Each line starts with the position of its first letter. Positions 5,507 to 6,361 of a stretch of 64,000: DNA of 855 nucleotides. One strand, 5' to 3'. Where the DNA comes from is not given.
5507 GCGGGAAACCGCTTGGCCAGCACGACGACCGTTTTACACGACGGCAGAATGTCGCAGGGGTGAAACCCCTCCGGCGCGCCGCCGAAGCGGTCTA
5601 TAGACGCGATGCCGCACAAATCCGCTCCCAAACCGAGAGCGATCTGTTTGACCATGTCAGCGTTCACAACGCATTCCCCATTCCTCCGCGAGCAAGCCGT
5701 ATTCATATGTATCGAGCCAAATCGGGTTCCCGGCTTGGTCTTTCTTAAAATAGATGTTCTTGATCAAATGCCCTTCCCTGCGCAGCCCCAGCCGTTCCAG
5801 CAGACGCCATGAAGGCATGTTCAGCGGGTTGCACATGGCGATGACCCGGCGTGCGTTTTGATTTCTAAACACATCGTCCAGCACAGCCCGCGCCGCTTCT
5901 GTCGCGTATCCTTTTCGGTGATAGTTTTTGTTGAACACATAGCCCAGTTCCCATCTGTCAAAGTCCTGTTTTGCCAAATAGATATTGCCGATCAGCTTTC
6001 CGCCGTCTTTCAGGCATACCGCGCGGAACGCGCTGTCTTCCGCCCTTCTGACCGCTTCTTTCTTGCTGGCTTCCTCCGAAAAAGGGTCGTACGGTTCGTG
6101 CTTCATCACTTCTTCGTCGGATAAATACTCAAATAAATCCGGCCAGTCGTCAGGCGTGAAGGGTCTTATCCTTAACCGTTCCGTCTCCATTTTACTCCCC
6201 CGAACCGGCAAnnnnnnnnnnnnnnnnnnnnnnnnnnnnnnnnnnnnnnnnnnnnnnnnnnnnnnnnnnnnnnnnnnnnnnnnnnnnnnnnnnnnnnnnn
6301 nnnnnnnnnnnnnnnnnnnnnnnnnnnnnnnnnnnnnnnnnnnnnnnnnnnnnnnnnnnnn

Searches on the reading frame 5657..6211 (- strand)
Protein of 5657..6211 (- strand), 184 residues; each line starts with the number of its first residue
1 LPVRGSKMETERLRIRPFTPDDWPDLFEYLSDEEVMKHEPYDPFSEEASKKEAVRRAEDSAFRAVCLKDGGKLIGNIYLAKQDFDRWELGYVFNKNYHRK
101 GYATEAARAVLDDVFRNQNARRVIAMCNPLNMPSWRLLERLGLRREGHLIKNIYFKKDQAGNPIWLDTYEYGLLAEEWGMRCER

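Call 36: search_protein_families(library=ncbifam, proteins=[window:5657-6211:-], max_evalue=10)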
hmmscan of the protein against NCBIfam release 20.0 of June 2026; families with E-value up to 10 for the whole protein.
window:5657-6211:- (184 aa): 8 families
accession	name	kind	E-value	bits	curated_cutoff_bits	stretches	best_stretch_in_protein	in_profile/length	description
NF008072.0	PRK10809.1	equivalog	8.7e-08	32.1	190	1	81-151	99-169/194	ribosomal protein S5-alanine N-acetyltransferase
NF011709.0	PRK15130.1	equivalog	1.8e-06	27.9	218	1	10-156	4-153/186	spermidine N1-acetyltransferase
NF000485.1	TlmB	exception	4.8e-06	26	625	1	8-152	3-150/292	bleomycin family antibiotic N-acetyltransferase TlmB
NF000483.1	BlmB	exception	0.00093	18.6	625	1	7-151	11-157/301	bleomycin family antibiotic N-acetyltransferase BlmB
NF033693.0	AAC_6p_Ie_fam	exception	0.0019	18.4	340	1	9-78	4-76/179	AAC(6')-Ie family aminoglycoside N-acetyltransferase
TIGR02406.1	ectoine_EctA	equivalog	0.0077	16.3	120.6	1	91-159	68-139/157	diaminobutyrate acetyltransferase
NF000507.1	AAC_6p_Ie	exception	0.029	14.3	450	1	13-69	8-66/201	aminoglycoside N-acetyltransferase AAC(6')-Ie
NF007539.0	PRK10151.1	equivalog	0.036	13.7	184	1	88-156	95-163/179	50S ribosomal protein L7/L12-serine acetyltransferase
